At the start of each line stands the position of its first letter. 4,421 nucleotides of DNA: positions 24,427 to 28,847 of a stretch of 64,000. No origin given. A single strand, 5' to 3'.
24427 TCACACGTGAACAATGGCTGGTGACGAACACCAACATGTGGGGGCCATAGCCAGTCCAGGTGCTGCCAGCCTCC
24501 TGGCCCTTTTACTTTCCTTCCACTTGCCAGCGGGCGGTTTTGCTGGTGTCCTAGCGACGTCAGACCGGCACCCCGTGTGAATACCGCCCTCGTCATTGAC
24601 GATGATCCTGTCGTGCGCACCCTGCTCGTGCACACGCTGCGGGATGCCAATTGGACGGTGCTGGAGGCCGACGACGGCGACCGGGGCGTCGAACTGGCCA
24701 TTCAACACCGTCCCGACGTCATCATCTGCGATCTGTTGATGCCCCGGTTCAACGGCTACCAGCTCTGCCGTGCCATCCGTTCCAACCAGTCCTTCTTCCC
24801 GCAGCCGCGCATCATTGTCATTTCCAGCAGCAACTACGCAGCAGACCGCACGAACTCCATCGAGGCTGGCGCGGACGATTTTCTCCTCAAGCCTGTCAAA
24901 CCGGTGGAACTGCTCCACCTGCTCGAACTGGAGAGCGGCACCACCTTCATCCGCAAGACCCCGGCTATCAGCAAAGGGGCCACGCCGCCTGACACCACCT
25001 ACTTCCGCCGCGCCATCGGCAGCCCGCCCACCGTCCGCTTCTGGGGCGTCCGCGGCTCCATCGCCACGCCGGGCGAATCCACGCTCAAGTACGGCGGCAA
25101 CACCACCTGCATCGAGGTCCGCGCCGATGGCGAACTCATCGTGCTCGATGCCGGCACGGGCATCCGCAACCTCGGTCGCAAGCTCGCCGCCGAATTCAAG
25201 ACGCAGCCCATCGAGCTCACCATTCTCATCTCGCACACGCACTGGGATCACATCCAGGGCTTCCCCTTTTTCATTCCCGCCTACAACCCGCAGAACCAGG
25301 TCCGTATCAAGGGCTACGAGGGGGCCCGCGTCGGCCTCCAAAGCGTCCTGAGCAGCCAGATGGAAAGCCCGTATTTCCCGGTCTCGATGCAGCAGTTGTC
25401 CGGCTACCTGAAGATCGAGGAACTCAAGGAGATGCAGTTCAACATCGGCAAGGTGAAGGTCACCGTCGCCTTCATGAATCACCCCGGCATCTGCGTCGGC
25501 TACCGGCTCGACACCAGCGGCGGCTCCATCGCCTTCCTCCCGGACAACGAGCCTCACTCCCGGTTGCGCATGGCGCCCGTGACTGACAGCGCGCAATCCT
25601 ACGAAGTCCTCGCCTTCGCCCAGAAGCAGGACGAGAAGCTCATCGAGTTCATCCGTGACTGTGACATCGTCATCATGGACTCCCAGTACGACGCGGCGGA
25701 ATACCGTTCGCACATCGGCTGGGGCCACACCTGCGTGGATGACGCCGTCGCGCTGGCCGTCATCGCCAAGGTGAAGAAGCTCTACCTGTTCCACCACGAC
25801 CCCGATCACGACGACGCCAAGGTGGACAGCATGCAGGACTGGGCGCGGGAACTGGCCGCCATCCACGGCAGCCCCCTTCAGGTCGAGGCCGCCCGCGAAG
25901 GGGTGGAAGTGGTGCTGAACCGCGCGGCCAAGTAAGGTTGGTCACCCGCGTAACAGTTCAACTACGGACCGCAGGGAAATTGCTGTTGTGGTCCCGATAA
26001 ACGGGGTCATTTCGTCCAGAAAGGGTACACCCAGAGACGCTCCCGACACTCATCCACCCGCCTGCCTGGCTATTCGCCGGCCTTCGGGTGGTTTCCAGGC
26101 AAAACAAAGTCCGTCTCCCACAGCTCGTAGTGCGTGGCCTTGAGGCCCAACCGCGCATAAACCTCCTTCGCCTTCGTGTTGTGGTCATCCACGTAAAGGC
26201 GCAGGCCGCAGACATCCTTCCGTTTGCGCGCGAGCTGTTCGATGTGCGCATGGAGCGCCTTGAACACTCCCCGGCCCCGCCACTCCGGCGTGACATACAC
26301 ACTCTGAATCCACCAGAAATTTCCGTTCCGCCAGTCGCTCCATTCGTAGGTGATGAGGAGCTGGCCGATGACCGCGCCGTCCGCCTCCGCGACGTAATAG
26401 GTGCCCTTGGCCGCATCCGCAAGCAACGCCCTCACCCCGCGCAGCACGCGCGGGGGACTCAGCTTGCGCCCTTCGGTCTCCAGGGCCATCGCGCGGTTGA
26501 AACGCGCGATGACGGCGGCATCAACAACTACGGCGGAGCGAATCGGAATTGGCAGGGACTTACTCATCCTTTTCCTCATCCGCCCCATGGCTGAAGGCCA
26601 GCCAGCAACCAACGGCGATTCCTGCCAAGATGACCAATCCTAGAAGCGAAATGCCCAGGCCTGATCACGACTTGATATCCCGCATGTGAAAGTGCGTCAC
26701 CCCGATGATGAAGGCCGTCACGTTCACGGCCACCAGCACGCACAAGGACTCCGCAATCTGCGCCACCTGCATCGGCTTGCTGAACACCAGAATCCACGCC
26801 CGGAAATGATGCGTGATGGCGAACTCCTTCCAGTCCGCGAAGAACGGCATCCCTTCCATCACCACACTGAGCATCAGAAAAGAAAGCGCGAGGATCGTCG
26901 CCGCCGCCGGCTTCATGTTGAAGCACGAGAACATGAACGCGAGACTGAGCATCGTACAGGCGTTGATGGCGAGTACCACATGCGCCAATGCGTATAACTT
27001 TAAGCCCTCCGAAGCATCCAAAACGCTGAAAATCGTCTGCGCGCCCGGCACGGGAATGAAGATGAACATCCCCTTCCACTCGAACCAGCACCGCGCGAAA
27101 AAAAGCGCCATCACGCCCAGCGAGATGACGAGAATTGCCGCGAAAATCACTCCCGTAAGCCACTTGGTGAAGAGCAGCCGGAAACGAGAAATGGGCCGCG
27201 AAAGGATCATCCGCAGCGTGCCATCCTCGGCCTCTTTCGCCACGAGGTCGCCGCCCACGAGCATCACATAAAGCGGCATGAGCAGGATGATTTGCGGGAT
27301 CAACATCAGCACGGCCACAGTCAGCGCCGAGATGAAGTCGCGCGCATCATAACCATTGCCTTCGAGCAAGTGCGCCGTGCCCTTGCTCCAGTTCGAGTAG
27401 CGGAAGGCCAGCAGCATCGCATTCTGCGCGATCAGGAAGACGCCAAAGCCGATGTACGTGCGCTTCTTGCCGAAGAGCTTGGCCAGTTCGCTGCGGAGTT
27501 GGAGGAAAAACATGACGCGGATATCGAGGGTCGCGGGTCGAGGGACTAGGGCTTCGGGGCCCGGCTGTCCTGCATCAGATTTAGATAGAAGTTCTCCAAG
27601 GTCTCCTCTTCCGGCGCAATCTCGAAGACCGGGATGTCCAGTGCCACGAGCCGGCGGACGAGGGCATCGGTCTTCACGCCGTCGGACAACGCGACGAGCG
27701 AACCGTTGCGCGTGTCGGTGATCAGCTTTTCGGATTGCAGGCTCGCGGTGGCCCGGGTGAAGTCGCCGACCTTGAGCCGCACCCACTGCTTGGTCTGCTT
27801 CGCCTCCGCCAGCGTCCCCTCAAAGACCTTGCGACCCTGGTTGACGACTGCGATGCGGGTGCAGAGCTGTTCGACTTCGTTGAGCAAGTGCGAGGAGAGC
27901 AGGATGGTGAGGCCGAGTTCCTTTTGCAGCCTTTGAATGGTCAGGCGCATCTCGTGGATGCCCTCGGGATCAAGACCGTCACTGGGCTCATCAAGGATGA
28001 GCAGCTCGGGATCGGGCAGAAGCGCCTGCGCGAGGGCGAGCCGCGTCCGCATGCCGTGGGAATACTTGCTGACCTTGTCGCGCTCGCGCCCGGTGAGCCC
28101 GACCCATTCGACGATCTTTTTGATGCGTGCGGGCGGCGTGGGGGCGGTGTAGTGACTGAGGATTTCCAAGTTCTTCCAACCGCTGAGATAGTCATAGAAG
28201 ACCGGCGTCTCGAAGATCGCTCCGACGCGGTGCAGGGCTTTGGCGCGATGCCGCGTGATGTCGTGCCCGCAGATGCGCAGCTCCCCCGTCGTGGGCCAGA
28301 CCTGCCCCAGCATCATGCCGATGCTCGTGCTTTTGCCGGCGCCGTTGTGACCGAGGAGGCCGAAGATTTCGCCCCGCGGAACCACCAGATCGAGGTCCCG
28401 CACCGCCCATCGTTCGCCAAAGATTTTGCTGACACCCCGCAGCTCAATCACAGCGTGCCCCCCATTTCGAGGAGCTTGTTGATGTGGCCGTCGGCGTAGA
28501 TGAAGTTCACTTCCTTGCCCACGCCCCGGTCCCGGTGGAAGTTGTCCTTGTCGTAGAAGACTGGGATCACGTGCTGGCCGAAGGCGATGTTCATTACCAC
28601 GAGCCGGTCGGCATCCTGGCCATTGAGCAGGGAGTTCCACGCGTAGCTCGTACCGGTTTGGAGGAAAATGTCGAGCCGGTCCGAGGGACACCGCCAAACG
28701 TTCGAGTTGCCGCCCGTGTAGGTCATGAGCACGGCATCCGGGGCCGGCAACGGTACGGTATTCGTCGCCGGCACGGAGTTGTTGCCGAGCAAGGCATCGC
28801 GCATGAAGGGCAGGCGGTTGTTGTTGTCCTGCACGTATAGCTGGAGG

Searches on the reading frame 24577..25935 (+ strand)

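Call 29: search_protein_families(library=pfam, proteins=[window:24577-25935:+], max_evalue=0.00001)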
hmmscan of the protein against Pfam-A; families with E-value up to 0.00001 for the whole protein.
window:24577-25935:+ (452 aa): 2 families
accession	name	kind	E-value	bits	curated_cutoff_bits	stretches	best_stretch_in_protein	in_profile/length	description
PF00072.30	Response_reg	-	1e-27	96.9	30.2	1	5-116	2-110/111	Response regulator receiver domain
PF12706.13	Lactamase_B_2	-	4.1e-14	53.1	27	1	188-325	3-144/200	Beta-lactamase superfamily domain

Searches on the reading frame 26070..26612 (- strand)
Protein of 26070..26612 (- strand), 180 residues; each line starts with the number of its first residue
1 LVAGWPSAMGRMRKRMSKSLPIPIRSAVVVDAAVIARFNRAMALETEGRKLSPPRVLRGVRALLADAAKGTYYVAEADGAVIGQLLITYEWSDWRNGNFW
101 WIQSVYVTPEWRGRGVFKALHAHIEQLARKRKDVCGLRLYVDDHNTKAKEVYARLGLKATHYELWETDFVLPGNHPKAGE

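Call 54: search_protein_families(library=pfam, proteins=[window:26070-26612:-], max_evalue=0.001)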
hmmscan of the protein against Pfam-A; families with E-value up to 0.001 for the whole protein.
window:26070-26612:- (180 aa): 5 families
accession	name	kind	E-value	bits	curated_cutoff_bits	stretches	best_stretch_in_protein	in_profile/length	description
PF00583.31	Acetyltransf_1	-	2.9e-16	60.2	20.7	1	64-156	24-115/116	Acetyltransferase (GNAT) family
PF13508.13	Acetyltransf_7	-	1.9e-11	44.6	27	1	69-156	2-81/84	Acetyltransferase (GNAT) domain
PF13673.13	Acetyltransf_10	-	4.8e-06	27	23.6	1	72-161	33-111/128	Acetyltransferase (GNAT) domain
PF08445.16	FR47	-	0.00026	21.4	22.1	1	102-165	24-85/86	FR47-like protein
PF13480.13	Acetyltransf_6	-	0.00037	21.1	22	1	23-131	19-127/143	Acetyltransferase (GNAT) domain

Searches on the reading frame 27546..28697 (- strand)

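Call 29: search_protein_families(library=pfam, proteins=[window:27546-28697:-], max_evalue=0.00001)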
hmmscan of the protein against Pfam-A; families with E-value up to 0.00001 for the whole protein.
window:27546-28697:- (383 aa): 1 family
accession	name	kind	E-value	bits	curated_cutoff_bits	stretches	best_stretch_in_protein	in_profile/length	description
PF00005.33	ABC_tran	-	1.4e-29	103.9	25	1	100-239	2-136/137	ABC transporter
